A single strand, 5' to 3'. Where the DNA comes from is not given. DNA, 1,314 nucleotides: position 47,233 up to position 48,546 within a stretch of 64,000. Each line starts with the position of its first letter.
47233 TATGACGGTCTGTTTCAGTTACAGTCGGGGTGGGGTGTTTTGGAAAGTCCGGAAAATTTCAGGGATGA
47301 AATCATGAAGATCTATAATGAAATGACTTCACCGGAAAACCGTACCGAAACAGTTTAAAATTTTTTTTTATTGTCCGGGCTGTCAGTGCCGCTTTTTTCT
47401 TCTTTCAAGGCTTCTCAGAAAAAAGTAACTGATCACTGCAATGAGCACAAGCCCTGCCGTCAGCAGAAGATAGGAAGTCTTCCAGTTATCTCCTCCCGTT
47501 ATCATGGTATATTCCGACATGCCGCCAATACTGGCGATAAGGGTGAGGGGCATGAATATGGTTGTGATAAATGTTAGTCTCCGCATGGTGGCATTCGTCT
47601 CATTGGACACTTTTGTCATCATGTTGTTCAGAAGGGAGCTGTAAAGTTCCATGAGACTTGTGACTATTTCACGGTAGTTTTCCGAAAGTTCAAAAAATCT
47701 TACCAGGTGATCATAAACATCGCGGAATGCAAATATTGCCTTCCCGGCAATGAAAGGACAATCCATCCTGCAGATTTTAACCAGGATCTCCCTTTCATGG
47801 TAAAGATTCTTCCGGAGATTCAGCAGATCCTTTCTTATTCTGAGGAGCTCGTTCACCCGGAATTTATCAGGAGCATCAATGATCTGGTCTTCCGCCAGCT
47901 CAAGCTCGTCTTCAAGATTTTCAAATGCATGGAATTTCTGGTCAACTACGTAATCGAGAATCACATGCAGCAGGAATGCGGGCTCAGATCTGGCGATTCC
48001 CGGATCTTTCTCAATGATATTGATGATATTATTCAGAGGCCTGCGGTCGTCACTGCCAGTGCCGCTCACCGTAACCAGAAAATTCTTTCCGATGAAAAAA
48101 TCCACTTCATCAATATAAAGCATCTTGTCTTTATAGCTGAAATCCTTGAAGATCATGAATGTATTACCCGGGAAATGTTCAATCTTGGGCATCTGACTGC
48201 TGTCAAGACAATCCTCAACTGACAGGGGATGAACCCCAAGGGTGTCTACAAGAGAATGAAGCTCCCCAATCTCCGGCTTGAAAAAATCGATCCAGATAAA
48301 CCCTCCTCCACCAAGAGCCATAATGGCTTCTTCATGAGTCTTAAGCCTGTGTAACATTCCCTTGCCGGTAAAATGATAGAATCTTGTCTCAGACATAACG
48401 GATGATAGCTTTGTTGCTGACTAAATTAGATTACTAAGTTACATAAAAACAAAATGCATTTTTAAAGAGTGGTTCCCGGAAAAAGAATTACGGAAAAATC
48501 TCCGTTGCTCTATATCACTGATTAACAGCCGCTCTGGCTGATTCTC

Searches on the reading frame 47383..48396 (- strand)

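Call 69: search_protein_families(library=padloc, proteins=[window:47383-48396:-], max_evalue=0.00001)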
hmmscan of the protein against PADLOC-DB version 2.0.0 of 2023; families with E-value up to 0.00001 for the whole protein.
window:47383-48396:- (337 aa): 2 families
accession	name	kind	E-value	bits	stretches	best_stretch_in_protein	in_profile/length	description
PDLC01043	CorA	-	6.6e-06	23.1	1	225-313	343-428/457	CorA-like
PDLC01174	CorA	-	8.6e-06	22.9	0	227-334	349-443/446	CorA-like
